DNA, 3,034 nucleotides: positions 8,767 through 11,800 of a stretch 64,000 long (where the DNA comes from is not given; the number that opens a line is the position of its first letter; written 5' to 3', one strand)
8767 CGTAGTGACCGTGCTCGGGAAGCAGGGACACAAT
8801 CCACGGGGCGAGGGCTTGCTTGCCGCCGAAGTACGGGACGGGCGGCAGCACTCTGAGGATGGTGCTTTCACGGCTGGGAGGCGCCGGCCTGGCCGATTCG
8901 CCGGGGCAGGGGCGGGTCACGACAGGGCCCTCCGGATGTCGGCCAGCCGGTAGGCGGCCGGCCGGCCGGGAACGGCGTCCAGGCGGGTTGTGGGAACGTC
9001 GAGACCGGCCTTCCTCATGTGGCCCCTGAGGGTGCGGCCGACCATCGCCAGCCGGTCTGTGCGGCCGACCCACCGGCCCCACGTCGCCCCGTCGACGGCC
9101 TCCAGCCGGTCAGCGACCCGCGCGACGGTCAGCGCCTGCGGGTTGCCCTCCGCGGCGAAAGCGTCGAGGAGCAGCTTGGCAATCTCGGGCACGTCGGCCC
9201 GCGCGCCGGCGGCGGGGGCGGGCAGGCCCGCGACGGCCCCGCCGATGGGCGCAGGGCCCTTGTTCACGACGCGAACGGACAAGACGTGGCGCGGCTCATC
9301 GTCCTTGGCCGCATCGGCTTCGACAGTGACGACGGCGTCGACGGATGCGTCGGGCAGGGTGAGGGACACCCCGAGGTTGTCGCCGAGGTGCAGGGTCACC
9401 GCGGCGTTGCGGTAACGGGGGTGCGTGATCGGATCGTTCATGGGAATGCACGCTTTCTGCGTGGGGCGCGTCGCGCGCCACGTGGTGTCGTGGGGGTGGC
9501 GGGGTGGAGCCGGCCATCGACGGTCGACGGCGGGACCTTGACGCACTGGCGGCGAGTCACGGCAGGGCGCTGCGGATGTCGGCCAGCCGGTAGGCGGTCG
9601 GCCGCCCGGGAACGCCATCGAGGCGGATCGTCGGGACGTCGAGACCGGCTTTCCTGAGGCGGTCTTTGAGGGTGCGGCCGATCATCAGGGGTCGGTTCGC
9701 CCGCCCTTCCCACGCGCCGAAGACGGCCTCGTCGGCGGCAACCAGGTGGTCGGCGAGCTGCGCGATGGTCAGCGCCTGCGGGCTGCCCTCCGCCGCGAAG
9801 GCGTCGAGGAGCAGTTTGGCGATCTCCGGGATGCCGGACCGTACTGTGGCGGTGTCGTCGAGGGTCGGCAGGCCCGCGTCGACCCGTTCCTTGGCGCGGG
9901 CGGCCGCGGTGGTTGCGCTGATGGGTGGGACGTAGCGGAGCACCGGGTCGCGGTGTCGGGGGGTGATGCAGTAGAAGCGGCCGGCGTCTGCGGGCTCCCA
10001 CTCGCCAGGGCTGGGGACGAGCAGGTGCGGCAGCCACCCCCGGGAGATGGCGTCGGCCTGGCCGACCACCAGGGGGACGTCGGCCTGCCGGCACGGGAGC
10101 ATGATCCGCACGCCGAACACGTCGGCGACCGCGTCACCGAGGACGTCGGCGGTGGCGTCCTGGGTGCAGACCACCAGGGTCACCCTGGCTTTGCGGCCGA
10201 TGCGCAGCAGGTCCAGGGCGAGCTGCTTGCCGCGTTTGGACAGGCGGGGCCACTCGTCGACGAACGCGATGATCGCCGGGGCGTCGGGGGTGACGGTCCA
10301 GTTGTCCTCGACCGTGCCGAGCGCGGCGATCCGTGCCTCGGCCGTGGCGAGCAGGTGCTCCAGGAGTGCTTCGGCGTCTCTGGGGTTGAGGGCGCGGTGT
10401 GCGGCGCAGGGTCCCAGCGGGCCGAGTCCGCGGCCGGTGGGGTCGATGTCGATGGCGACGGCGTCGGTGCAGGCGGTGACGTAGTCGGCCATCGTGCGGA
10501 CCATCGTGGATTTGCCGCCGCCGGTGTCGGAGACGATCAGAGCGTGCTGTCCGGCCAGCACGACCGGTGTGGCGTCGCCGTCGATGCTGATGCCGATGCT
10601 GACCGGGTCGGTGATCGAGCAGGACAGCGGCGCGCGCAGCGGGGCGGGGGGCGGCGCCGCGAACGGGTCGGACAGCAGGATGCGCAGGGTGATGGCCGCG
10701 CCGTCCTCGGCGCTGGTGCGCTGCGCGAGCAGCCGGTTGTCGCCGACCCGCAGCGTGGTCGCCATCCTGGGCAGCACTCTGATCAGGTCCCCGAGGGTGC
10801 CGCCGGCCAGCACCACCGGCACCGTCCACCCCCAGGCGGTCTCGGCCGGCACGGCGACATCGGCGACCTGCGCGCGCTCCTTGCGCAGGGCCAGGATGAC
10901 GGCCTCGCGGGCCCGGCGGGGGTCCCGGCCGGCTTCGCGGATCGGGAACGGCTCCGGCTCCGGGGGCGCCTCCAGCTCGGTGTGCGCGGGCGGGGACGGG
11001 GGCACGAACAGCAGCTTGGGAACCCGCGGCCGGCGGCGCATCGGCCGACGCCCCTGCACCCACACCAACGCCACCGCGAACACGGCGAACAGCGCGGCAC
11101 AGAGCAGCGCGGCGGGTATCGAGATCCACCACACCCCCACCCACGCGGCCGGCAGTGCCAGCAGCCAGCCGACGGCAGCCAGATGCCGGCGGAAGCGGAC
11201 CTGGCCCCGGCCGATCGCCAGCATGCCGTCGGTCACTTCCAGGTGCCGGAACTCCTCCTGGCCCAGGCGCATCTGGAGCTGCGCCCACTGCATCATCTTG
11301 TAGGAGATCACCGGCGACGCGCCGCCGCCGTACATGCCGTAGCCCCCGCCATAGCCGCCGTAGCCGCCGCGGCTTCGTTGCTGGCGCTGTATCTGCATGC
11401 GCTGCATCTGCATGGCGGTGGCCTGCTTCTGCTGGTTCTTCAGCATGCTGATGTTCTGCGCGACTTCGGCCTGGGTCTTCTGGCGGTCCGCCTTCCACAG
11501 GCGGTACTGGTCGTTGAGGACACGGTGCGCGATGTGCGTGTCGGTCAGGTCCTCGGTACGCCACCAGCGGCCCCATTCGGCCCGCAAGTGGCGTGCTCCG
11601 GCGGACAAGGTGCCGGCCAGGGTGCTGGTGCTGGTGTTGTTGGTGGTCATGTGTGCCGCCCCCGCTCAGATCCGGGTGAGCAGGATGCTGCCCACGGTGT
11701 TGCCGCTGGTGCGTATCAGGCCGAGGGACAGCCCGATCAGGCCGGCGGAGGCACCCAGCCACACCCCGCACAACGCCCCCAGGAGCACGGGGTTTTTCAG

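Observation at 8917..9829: Tandem duplication of the TraB DNA-recognition domain, fused to a decapitated methyltransferase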

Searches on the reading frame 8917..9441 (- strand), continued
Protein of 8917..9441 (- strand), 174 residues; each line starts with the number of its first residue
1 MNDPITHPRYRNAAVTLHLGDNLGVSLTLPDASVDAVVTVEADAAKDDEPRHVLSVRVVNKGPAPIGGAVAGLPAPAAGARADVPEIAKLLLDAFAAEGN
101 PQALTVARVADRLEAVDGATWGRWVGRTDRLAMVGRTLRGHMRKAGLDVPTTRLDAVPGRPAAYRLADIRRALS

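Call 84: find_encoding_contigs(protein=P0009, flank=8000, max_places=2)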
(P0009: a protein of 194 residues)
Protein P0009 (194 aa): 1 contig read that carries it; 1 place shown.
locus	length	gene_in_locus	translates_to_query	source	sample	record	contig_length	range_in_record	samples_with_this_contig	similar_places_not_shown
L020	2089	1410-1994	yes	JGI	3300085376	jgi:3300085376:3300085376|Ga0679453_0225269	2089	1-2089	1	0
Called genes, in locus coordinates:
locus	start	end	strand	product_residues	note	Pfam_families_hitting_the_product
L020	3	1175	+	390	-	?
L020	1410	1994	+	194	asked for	-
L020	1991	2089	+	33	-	?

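Call 85: find_encoding_contigs(protein=P0011, flank=8000, max_places=2)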
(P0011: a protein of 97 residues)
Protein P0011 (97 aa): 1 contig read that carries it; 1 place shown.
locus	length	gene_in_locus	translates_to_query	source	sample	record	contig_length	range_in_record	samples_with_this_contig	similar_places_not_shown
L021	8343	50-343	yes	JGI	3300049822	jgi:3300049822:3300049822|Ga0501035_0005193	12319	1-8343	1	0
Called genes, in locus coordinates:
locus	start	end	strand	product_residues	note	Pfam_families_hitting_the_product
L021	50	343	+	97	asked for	-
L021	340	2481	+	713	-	-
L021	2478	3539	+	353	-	PF10935:DUF2637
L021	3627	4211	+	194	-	-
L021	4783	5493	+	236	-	-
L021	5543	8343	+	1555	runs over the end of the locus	PF12083:DUF3560, PF21818:DUF6884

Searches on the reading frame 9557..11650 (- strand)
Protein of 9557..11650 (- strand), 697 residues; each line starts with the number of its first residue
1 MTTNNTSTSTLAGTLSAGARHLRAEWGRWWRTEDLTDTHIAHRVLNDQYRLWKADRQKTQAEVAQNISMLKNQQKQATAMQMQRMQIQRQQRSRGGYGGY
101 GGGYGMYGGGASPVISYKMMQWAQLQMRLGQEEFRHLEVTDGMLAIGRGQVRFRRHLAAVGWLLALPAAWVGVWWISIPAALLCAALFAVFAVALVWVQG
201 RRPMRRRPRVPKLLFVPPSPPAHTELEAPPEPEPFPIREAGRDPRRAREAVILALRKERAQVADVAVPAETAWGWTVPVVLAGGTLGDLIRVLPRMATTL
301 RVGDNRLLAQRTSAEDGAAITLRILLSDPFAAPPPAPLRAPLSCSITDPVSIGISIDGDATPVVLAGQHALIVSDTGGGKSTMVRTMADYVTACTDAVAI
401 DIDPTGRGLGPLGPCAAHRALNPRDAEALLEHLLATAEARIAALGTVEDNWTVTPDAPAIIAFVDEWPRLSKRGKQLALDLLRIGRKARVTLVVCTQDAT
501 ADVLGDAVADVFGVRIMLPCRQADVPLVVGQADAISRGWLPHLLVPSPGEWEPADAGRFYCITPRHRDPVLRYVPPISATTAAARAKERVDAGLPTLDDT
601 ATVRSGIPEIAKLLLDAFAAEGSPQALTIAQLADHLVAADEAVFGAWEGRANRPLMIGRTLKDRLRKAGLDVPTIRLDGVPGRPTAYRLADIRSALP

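Call 8: search_protein_families(library=pfam, proteins=[window:9557-11650:-], max_evalue=0.1)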
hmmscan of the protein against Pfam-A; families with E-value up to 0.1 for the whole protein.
window:9557-11650:- (697 aa): 3 families
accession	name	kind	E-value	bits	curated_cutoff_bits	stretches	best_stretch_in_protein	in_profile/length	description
PF12846.13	AAA_10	-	1.2e-06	28.3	27.5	1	456-518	238-301/362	AAA-like domain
PF01935.23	DUF87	-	0.029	14.9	23.2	0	365-392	21-48/220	Helicase HerA, central domain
PF07332.16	Phage_holin_3_6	-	0.082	13.4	28.4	0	157-211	46-101/116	Putative Actinobacterial Holin-X, holin superfamily III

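Call 9: search_protein_families(library=ncbifam, proteins=[window:9557-11650:-], max_evalue=0.1)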
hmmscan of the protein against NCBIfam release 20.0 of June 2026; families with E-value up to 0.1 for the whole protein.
window:9557-11650:- (697 aa): 3 families
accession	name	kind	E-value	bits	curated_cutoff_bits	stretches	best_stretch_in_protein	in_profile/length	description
NF041214.1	plasmid_TraB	equivalog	3e-11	42.6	800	1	276-524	148-413/639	plasmid transfer protein TraB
TIGR02546.1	III_secr_ATP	equivalog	0.057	12.1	604.75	1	329-396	112-175/423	type III secretion system ATPase SctN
TIGR03497.1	FliI_clade2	equivalog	0.078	11.9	629.8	0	331-398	105-168/413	flagellar protein export ATPase FliI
